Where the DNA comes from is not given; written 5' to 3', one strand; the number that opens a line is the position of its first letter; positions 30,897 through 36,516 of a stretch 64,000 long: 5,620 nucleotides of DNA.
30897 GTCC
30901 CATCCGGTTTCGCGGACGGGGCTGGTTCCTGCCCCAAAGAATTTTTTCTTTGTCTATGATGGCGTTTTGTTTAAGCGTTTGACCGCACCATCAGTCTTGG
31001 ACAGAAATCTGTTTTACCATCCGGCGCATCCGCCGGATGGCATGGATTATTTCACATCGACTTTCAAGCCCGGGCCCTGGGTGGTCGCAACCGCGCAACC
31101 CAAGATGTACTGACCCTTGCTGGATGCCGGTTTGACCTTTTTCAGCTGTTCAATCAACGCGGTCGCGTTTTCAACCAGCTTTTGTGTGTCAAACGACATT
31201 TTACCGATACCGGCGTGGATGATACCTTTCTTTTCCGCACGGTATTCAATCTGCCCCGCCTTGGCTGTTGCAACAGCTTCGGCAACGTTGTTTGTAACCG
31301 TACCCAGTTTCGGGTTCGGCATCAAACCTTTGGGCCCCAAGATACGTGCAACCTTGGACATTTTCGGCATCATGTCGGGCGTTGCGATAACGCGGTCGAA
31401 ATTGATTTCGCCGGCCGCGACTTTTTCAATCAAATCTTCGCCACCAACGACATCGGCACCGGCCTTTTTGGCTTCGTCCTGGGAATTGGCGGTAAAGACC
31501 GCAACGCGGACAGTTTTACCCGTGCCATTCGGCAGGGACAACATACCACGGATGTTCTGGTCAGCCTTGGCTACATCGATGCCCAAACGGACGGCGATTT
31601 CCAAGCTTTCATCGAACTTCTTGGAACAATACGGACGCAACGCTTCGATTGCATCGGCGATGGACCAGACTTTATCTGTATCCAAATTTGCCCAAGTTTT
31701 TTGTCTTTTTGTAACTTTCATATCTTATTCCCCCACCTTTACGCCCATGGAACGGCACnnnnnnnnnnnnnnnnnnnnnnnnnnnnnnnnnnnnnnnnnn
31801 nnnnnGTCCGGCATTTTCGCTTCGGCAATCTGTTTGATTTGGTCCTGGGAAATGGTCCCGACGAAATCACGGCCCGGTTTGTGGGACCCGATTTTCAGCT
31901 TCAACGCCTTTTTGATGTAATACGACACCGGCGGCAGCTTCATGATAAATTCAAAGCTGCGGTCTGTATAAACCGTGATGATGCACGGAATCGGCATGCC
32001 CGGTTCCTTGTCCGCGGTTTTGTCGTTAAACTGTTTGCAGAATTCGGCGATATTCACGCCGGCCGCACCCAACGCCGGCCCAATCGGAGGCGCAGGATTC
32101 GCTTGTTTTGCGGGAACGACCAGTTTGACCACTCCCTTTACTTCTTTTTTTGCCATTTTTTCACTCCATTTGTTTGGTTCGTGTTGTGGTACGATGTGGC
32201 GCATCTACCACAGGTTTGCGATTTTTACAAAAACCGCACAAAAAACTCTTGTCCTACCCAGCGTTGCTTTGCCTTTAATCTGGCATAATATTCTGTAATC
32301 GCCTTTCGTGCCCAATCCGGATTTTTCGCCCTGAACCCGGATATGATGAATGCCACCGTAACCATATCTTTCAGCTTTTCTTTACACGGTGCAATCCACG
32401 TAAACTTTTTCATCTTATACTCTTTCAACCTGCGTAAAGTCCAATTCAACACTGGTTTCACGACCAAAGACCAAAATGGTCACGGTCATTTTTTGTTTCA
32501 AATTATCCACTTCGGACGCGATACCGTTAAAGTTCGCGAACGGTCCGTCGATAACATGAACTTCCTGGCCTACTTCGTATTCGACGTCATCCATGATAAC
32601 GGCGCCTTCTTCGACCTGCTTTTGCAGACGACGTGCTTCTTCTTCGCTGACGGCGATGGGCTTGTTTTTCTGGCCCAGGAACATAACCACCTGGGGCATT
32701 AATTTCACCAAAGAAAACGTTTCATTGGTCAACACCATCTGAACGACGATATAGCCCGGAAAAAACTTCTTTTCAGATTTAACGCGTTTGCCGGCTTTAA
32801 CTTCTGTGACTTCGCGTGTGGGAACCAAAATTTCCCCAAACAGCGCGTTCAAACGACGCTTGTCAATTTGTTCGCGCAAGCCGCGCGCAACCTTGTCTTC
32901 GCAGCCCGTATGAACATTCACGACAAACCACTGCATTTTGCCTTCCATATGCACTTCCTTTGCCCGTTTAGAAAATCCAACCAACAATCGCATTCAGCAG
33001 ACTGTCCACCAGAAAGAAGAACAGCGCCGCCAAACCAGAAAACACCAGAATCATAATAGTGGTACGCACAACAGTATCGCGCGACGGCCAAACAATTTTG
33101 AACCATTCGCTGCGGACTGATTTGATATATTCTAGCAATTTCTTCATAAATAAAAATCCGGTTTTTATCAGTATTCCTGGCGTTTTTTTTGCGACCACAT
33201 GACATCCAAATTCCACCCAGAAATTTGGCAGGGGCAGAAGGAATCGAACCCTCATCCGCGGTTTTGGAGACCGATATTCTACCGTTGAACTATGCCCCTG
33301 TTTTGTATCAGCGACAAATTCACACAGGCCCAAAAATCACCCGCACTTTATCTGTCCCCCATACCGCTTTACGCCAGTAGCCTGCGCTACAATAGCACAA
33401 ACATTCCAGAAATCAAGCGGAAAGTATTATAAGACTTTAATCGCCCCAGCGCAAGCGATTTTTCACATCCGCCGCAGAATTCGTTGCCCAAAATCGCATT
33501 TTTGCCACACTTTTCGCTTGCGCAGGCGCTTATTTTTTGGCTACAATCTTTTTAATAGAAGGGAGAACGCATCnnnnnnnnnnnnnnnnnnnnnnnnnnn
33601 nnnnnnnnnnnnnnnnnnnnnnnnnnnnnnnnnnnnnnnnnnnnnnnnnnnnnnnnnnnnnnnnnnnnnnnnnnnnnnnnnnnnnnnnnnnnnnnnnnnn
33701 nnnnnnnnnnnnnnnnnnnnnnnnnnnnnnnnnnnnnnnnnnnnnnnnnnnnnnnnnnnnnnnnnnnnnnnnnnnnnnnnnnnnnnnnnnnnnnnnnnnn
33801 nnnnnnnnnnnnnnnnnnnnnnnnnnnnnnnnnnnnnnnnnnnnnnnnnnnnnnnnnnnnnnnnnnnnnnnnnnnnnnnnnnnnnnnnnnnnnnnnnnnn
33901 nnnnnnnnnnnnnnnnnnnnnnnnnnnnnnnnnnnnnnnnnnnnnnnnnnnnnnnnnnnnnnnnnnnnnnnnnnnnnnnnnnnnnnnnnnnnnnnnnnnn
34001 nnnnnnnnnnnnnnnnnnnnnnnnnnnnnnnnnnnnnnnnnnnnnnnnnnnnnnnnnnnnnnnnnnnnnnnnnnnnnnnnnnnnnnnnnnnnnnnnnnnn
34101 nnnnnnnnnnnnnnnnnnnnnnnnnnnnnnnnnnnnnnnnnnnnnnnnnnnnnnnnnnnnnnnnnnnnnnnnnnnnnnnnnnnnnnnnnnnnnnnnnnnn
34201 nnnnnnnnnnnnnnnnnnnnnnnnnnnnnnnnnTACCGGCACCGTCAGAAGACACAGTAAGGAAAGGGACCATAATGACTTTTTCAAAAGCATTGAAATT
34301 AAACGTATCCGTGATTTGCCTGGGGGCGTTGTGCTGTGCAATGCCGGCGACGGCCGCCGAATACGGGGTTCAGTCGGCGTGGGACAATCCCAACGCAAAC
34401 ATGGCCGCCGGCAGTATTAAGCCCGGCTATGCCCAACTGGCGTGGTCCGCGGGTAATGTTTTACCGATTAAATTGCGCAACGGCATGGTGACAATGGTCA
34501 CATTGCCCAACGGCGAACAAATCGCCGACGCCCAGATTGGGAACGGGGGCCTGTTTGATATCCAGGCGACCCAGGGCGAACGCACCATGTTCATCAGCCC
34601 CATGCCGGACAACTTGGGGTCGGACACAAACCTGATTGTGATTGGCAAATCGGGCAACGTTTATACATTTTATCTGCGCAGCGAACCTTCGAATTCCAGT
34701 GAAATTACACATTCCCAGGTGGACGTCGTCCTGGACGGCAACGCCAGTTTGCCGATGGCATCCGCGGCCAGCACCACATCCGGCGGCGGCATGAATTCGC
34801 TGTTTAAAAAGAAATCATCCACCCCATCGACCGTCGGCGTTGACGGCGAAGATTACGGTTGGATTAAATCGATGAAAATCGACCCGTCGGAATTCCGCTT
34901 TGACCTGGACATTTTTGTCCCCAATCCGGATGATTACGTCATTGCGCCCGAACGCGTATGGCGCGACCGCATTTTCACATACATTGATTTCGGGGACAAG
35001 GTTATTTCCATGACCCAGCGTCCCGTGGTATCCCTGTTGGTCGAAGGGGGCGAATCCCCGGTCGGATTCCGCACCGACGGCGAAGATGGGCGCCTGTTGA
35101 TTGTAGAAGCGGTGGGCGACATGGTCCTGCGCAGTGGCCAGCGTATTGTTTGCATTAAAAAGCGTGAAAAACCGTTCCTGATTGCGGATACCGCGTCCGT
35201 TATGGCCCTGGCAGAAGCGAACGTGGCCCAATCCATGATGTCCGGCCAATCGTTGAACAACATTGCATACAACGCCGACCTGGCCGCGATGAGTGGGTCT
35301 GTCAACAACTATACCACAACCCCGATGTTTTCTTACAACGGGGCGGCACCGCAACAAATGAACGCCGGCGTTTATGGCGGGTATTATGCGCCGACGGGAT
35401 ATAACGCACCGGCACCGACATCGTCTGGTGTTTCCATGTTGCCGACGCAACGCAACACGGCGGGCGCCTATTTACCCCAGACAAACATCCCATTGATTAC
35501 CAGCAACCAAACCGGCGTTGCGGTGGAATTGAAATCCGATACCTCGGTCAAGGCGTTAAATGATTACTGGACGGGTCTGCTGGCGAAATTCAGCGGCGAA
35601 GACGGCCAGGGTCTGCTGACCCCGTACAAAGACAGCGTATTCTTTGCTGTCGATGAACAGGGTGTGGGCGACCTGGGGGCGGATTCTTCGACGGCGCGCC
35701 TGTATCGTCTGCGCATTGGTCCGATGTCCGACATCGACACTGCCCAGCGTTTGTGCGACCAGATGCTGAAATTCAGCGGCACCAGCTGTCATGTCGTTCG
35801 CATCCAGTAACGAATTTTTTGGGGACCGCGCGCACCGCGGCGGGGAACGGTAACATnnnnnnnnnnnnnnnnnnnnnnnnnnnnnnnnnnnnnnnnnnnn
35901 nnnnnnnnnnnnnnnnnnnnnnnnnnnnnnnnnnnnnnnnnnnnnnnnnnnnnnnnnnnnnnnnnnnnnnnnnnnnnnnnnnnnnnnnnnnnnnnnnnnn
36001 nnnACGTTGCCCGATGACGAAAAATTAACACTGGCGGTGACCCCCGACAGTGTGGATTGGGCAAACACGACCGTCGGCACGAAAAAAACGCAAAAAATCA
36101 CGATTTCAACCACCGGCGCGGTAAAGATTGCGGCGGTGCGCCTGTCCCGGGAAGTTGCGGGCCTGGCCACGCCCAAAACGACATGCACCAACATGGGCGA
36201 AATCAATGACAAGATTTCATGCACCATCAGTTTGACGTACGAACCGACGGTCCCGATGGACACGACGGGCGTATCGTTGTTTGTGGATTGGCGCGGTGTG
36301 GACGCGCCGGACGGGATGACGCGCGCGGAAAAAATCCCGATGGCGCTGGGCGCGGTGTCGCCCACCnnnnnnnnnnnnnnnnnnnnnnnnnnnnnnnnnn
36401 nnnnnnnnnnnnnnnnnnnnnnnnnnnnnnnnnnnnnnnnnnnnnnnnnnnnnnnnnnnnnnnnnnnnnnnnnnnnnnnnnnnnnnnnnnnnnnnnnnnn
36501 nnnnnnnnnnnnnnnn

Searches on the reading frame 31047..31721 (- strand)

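Call 17: search_protein_families(library=pfam, proteins=[window:31047-31721:-], max_evalue=0.001)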
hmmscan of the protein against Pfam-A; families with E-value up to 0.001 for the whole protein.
window:31047-31721:- (224 aa): 1 family
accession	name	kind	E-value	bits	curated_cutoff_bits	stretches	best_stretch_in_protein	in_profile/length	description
PF00687.26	Ribosomal_L1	-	9.7e-62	208.5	32.2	1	29-217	2-198/198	Ribosomal protein L1p/L10e family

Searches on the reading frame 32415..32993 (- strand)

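Call 17: search_protein_families(library=pfam, proteins=[window:32415-32993:-], max_evalue=0.001)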
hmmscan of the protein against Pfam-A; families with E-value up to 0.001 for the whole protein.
window:32415-32993:- (192 aa): 1 family
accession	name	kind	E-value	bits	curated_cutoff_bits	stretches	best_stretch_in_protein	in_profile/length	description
PF02357.24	NusG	-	5.1e-23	81.9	22.2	1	20-123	1-92/93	Transcription termination factor nusG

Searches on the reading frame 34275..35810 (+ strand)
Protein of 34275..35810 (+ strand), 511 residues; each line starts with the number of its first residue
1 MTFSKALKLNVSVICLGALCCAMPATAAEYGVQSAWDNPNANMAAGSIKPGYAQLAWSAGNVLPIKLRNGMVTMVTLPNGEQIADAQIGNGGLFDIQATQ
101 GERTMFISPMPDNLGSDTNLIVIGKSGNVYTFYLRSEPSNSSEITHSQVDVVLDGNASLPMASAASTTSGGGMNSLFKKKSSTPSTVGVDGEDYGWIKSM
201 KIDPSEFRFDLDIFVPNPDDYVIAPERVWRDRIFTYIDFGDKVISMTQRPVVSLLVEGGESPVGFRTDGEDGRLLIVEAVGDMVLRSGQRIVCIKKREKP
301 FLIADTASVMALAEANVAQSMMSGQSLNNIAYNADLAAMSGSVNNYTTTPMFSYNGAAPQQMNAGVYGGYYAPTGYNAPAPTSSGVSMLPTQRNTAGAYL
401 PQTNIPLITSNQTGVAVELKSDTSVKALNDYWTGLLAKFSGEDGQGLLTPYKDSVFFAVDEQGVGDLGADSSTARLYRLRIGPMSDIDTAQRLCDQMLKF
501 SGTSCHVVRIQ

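Call 3: search_protein_families(library=pfam, proteins=[window:34275-35810:+], max_evalue=0.1)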
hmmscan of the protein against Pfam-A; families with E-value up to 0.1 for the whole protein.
window:34275-35810:+ (511 aa): 3 families
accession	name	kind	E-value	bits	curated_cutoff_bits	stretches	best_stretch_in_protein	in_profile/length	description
PF03524.21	CagX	-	4.3e-21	76.1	34.2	1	54-296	5-197/198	Conjugal transfer protein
PF05036.18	SPOR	-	0.00062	20.5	21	1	471-509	38-76/76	SPOR domain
PF06586.17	TraK_N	-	0.0063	17.3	24.8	1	63-144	8-89/100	TraK N-terminal domain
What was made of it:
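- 34275..35810 (+): virB9/CagX-type gene of 511 aa, with a ~200-aa C-terminal extension ending in a SPOR-like domain. SPOR hit at aa 471-509 scores 20.5 bits, just under the cutoff of 21 (call 3).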

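Call 6: search_protein_families(library=ncbifam, proteins=[window:34275-35810:+], max_evalue=0.01)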
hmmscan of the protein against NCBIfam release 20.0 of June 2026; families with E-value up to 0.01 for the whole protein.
window:34275-35810:+ (511 aa): 1 family
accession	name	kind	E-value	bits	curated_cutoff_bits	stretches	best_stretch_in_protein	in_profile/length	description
TIGR02781.1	VirB9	equivalog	3.9e-14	52.9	217.7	2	54-142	32-115/248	P-type conjugative transfer protein VirB9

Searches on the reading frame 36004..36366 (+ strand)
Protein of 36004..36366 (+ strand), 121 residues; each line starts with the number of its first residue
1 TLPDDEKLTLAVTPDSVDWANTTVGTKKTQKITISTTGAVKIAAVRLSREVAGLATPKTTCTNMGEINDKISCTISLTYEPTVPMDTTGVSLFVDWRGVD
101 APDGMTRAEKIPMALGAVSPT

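Call 15: search_protein_families(library=pfam, proteins=[window:36004-36366:+], max_evalue=10)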
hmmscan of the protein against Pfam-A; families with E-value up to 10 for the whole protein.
window:36004-36366:+ (121 aa): 3 families
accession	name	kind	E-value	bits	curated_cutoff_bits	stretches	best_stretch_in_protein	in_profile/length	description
PF15780.11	ASH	-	0.0012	19.5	27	1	15-89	12-84/98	Abnormal spindle-like microcephaly-assoc'd, ASPM-SPD-2-Hydin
PF22073.2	Cep192_D4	-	0.0015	19.2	35.5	1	8-83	2-82/112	Cep192 domain 4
PF24771.2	Ig_CFAP74_1st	-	0.076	13.8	29.2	1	13-89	4-80/97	CFAP74 first Ig-like domain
